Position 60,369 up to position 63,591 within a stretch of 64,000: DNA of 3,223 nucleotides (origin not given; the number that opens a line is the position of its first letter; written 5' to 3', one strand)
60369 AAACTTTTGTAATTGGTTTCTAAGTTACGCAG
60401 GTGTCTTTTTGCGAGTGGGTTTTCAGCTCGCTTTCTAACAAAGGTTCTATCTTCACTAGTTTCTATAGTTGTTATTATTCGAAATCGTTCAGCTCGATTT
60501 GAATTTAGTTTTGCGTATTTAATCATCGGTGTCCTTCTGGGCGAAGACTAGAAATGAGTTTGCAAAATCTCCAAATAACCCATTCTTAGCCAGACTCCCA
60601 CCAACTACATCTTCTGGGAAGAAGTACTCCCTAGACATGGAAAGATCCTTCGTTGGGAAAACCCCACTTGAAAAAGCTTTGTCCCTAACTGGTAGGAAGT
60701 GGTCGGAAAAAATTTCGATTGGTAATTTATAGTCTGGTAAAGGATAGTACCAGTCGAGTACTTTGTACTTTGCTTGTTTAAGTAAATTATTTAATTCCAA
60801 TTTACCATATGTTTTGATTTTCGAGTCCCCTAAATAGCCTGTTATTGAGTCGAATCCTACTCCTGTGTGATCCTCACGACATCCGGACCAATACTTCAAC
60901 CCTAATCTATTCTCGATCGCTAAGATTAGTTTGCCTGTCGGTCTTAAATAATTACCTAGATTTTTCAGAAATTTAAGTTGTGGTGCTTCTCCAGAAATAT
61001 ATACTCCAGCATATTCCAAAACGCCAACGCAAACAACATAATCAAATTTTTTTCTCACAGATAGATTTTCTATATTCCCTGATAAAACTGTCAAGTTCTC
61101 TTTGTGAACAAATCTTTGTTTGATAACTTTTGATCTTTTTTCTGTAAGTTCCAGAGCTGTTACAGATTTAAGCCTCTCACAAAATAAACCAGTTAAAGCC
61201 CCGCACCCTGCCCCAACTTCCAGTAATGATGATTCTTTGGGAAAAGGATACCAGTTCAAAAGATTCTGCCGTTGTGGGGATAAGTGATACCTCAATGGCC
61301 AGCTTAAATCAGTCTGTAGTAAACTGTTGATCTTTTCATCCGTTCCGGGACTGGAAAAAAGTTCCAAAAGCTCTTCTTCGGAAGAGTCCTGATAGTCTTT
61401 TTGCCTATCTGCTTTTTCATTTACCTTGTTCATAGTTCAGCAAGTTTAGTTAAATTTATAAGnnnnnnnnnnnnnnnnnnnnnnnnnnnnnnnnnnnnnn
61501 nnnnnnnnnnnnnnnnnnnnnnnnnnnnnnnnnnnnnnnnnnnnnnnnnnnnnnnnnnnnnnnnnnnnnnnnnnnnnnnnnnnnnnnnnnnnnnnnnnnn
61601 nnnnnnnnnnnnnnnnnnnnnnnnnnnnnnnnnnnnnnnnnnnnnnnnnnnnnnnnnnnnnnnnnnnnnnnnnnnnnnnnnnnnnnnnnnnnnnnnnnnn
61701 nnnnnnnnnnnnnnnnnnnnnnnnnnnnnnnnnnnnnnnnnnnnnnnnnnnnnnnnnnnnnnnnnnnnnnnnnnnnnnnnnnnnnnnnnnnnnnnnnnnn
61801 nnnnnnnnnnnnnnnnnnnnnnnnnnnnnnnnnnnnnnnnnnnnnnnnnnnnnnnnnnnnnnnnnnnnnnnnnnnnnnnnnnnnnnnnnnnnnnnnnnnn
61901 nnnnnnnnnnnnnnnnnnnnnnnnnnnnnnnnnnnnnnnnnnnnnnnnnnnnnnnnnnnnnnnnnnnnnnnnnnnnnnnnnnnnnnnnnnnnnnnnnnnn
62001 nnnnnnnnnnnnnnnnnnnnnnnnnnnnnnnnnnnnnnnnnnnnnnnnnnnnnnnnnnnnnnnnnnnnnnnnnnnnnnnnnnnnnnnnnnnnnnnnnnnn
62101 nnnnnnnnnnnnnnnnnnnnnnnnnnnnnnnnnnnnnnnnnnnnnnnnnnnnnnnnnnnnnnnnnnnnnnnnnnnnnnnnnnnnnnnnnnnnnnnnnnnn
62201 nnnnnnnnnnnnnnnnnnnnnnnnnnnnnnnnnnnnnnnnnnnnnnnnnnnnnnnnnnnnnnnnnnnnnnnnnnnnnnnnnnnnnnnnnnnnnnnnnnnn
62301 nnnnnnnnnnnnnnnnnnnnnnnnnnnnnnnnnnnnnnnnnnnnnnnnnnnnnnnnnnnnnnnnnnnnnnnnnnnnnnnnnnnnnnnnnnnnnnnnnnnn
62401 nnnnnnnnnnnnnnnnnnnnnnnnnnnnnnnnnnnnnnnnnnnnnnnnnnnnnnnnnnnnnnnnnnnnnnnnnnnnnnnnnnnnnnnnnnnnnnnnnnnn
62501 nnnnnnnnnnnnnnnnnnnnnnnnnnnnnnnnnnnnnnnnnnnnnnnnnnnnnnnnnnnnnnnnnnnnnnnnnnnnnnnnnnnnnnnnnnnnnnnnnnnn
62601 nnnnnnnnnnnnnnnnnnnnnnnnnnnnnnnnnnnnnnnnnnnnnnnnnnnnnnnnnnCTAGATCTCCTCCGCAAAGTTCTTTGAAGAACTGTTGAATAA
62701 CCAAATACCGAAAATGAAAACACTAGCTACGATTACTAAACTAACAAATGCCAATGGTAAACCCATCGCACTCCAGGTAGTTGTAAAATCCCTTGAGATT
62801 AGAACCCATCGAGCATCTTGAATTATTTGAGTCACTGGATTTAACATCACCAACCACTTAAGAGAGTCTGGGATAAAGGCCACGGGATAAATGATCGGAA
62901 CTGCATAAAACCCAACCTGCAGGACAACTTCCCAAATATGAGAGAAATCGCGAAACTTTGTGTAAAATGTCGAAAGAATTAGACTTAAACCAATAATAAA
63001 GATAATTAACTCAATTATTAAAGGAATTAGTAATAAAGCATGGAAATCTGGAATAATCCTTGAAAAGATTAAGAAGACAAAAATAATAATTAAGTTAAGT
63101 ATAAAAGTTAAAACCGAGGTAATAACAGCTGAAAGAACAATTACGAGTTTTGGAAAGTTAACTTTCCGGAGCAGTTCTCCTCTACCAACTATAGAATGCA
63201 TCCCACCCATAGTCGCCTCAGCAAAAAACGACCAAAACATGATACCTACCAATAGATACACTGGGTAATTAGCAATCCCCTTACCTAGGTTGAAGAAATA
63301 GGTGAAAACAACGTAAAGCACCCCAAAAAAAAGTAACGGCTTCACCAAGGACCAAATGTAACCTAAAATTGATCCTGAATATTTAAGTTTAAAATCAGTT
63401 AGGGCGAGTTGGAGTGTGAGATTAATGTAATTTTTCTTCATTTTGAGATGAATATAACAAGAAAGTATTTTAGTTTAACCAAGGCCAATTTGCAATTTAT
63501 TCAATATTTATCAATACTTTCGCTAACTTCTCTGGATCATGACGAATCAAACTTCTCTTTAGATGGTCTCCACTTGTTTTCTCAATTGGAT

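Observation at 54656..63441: Two adjacent Wzm/Wzt ABC exporters, both with Wzt C-terminal carbohydrate-binding extensions, each paired with its own capping module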

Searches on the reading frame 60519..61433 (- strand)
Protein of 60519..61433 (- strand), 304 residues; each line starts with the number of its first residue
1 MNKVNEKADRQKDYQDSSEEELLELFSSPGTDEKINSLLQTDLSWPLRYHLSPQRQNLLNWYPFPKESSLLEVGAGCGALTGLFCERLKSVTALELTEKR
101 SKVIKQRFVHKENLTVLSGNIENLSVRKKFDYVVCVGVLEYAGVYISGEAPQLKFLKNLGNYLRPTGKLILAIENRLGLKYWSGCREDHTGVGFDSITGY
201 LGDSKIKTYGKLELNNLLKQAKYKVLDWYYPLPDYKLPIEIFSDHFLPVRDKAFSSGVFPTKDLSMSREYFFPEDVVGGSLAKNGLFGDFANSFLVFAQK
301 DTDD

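Call 3: search_protein_families(library=pfam, proteins=[window:60519-61433:-], max_evalue=0.01)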
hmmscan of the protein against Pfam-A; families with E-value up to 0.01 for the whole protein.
window:60519-61433:- (304 aa): 9 families
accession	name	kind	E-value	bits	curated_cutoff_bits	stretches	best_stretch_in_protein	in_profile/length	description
PF08241.18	Methyltransf_11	-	2.5e-10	41.3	21.2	1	71-171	1-95/95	Methyltransferase domain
PF08242.18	Methyltransf_12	-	1.1e-09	39.3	30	1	71-169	1-98/98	Methyltransferase domain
PF13649.12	Methyltransf_25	-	1.2e-08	36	27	1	71-167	2-97/97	Methyltransferase domain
PF00398.26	RrnaAD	-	1.7e-08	34.3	24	1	66-137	30-105/263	Ribosomal RNA adenine dimethylase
PF13489.12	Methyltransf_23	-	9.3e-07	29.2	27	1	61-192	19-142/164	Methyltransferase domain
PF05401.17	NodS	-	2.2e-06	28.1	24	1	68-172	45-145/201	Nodulation protein S (NodS)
PF05219.18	DREV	-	4.3e-05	23.2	26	1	61-174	89-189/265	DREV methyltransferase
PF13847.12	Methyltransf_31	-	8.2e-05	22.8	27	1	67-172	4-110/145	Methyltransferase domain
PF02353.26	CMAS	-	0.00094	19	27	1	68-171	64-164/273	Mycolic acid cyclopropane synthetase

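Call 11: search_solved_structures(query=window:60519-61433:-, max_evalue=1, show_alignments=2)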
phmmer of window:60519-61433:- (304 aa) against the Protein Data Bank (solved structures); distinct sequences matched with E-value up to 1: 27.
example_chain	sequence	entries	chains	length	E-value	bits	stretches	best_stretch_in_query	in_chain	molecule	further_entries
1y8c_A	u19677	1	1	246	0.00019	24.4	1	70-176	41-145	S-adenosylmethionine-dependent methyltransferase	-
6ifv_A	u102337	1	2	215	0.00059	22.8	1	65-128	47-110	Ribosomal RNA small subunit methyltransferase A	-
6ifw_A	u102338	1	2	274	0.00091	22.2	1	66-128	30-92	Ribosomal RNA small subunit methyltransferase A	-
6ifx_A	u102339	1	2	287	0.00097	22.1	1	66-128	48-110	Ribosomal RNA small subunit methyltransferase A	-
6ifs_A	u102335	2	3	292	0.001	22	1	66-128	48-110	Ribosomal RNA small subunit methyltransferase A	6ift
7v2l_W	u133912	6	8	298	0.001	22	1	66-128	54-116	Ribosomal RNA small subunit methyltransferase A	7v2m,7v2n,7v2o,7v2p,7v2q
8x8i_A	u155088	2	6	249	0.0014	21.6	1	56-141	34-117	Malonyl-[acyl-carrier protein] O-methyltransferase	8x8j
8rdl_A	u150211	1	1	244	0.0017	21.3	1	67-171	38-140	ToxA protein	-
5z9o_A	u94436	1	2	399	0.0033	20.3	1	57-160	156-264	Cyclopropane-fatty-acyl-phospholipid synthase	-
8k5l_A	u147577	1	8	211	0.006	19.5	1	89-183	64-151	tRNA (cmo5U34)-methyltransferase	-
1qam_A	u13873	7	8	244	0.0091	18.9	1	67-134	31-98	ERMC' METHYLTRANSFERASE | ERMC' RRNA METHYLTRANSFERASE | RRNA METHYL TRANSFERASE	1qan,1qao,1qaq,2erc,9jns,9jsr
2p7h_A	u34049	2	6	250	0.017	18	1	61-142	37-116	Hypothetical protein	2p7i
7wzf_A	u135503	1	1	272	0.027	17.4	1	57-176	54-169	YunM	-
8x4l_A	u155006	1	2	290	0.069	16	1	69-133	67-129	Probable ribosomal RNA small subunit methyltransferase A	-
4krg_A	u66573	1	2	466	0.073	15.9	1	53-169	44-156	Phosphoethanolamine N-methyltransferase 1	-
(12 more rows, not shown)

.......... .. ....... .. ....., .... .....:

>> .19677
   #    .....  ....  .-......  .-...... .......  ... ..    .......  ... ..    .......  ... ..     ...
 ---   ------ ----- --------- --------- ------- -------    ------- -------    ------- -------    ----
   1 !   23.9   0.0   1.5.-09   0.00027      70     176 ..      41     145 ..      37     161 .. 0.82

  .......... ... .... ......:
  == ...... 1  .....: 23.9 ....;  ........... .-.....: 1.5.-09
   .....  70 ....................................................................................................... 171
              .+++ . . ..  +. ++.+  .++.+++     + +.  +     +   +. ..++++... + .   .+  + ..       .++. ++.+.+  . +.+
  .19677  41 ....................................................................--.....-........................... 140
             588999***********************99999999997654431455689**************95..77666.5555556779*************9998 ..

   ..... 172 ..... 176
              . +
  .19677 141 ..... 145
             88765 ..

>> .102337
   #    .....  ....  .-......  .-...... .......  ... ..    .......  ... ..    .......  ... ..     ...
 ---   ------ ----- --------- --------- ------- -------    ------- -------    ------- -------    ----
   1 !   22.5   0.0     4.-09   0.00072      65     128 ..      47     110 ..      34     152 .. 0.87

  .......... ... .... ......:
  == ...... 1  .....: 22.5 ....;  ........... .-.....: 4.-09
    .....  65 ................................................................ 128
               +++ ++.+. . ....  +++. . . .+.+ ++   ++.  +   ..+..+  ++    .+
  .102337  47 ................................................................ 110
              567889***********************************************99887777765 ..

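Call 21: search_protein_families(library=ncbifam, proteins=[window:60519-61433:-], max_evalue=0.001)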
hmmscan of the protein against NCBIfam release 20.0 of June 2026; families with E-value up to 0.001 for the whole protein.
window:60519-61433:- (304 aa): 16 families
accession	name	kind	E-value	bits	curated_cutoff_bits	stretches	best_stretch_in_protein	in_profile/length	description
NF000499.2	Erm23S_rRNA_broad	equivalog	2.9e-09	36.7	212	1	66-134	23-90/244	23S ribosomal RNA methyltransferase Erm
TIGR00755.1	ksgA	equivalog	1.9e-07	30.7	171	1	56-137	19-100/256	16S rRNA (adenine(1518)-N(6)/adenine(1519)-N(6))-dimethyltransferase RsmA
NF041650.1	nod_mtase_NodS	equivalog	1.2e-06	28.3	300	1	70-173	42-141/190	nodulation methyltransferase NodS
TIGR01983.1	UbiG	equivalog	1.8e-06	27.4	102.95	1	66-178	49-158/228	bifunctional 2-polyprenyl-6-hydroxyphenol methylase/3-demethylubiquinol 3-O-methyltransferase UbiG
NF043040.1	corrin_prot_MT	hypoth_equivalog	1e-05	25.1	180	1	66-174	41-150/216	corrinoid protein-associated methyltransferase CpaM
NF000047.1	ErmV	exception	3.3e-05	23.4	500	1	69-120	38-89/259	23S rRNA (adenine(2058)-N(6))-methyltransferase Erm(V)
TIGR02021.1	BchM-ChlM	equivalog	3.5e-05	23.3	158.9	1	55-141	41-130/218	magnesium protoporphyrin IX methyltransferase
NF012219.1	erm_C_23S_MT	exception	3.7e-05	23.4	530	1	68-134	32-98/244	23S rRNA (adenine(2058)-N(6))-methyltransferase Erm(C)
NF012222.1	erm_A_23S_MT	exception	5.3e-05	22.8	475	1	57-134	21-98/243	23S rRNA (adenine(2058)-N(6))-methyltransferase Erm(A)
NF000337.1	erm_SHROVE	exception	7e-05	22.3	320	1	67-121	29-83/248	ErmE/ErmH/ErmO/ErmR family 23S rRNA (adenine(2058)-N(6))-methyltransferase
TIGR02072.1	BioC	equivalog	7.3e-05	22.7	184.95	1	66-140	34-108/244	malonyl-ACP O-methyltransferase BioC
NF041820.1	daptide_MTase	equivalog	0.00013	21.5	175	1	68-176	38-147/243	daptide-type RiPP biosynthesis methyltransferase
NF053839.1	CPFASynBruc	equivalog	0.00013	21.1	600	1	66-171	174-276/410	cyclopropane fatty acid synthase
NF011486.0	PRK14896.1-1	equivalog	0.00038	19.6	450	1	68-141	51-124/284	16S ribosomal RNA methyltransferase A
NF041658.1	ornithlipidmtase_OlsG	equivalog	0.00075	19.3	350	0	66-125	40-102/191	ornithine lipid N-methyltransferase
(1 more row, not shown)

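Call 76: find_related_loci(query=A4, collection=genome_contigs, flank=10000)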
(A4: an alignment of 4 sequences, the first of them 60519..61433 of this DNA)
Query A4 (304 aa) in genome_contigs; peptide patterns used: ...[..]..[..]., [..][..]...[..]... (x = any residue, [..] = any of these).
115 stretches matched a pattern; 39 encode a relative of the query (tblastn E <= 1e-3); 38 distinct loci.
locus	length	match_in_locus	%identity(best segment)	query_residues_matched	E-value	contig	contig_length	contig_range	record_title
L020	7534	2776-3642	48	12-298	2e-89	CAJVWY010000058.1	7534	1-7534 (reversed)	TPA_asm: uncultured bacterium isolate DRR093005_bin.13_MetaBAT_v2.12.1_MAG genome assembly, contig: NODE_3812_length_753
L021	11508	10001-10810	47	20-296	2e-78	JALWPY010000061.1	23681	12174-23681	MAG: Campylobacterales bacterium isolate M2_maxbin2_scaf2bin.444_VB M2_NODE_1948_length_23681_cov_2.672879, whole genome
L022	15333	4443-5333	41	1-303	7e-72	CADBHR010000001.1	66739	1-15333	MAG: uncultured Methanobrevibacter sp. isolate RUG13973 genome assembly, contig: RUG13973_asm_1, whole genome shotgun se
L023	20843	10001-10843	41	14-296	1e-71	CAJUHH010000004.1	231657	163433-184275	MAG TPA_asm: uncultured Lachnospiraceae bacterium isolate MGBC132469 genome assembly, contig: MGBC132469.4, whole genome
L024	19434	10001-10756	46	43-296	2e-71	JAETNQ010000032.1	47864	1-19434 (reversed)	MAG: Lachnospiraceae bacterium isolate S10_Bin3 scaffold_737_3, whole genome shotgun sequence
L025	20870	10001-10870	42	1-296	8e-71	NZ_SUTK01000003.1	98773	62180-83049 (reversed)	MAG: Methanobrevibacter thaueri isolate SIG18 NODE_1203_length_98773_cov_1.647457, whole genome shotgun sequence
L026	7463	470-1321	42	11-301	2e-70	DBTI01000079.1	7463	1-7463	MAG TPA_asm: Ruminococcaceae bacterium UBA1320 UBA1320_contig_71790, whole genome shotgun sequence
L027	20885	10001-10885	41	1-301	1e-70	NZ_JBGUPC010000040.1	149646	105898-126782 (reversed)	MAG: Methanobrevibacter sp. isolate ruminal_MAG_172 ruminal_MAG_172_contig_0040, whole genome shotgun sequence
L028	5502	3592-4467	40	3-296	9e-71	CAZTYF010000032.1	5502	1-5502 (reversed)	MAG TPA_asm: uncultured Oscillospiraceae bacterium isolate SRP314395_co1_7 genome assembly, contig: NODE_13353_length_55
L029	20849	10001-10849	40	19-304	3e-70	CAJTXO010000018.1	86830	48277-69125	MAG TPA_asm: uncultured Eubacterium sp. isolate MGBC120354 genome assembly, contig: MGBC120354.18, whole genome shotgun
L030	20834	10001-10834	44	13-296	1e-69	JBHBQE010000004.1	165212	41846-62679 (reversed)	MAG: Lachnospiraceae bacterium isolate D-2_MAG_45 D-2__23719, whole genome shotgun sequence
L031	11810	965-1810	42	14-298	2e-67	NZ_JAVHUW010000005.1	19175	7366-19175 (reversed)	Candidatus Desulfosporosinus nitrosoreducens strain PR k141_2074, whole genome shotgun sequence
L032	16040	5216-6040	39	19-296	6e-67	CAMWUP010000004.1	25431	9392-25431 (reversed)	MAG TPA_asm: uncultured Lachnospiraceae bacterium isolate SRR14411321_bin.7_metawrap_v1.3_MAG genome assembly, contig: N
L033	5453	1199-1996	42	32-296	3e-67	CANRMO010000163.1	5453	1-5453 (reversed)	MAG: uncultured Lachnospiraceae bacterium isolate Lapin-030__bin40 genome assembly, contig: Lapin-030__NODE_18372_length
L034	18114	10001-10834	40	15-296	4e-70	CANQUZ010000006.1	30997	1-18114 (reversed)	MAG: uncultured Roseburia sp. isolate Lapin-032__bin108 genome assembly, contig: Lapin-032__NODE_2364_length_30997_cov_3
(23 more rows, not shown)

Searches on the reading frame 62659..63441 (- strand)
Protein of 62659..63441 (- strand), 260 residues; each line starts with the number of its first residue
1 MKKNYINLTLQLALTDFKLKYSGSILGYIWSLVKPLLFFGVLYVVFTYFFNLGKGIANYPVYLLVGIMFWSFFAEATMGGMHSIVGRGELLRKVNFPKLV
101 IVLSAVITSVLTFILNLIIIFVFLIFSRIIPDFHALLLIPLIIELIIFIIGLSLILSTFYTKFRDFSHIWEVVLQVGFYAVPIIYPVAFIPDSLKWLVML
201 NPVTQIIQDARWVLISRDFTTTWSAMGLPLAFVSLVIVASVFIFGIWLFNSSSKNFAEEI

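Call 3: search_protein_families(library=pfam, proteins=[window:62659-63441:-], max_evalue=0.01)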
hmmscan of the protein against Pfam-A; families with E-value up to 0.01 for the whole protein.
window:62659-63441:- (260 aa): 1 family
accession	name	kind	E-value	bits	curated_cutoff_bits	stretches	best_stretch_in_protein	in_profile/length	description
PF01061.29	ABC2_membrane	-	5.8e-14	52.6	26.9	1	13-212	7-208/211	ABC-2 type transporter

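Call 21: search_protein_families(library=ncbifam, proteins=[window:62659-63441:-], max_evalue=0.001)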
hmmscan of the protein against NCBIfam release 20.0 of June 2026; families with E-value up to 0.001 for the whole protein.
window:62659-63441:- (260 aa): 3 families
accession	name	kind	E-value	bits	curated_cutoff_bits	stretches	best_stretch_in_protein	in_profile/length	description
NF050109.1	galactan_ABC_perm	equivalog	4.9e-17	62.3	380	1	7-237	22-256/272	galactan export ABC transporter permease subunit Wzm/RfbD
TIGR01247.1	drrB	subfamily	5.8e-06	26.2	223.05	1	24-241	12-227/236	daunorubicin resistance ABC transporter membrane protein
NF050053.1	CapPschTportKpsM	equivalog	0.00018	21.5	300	1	11-243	7-246/257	capsule polysaccharide transporter KpsM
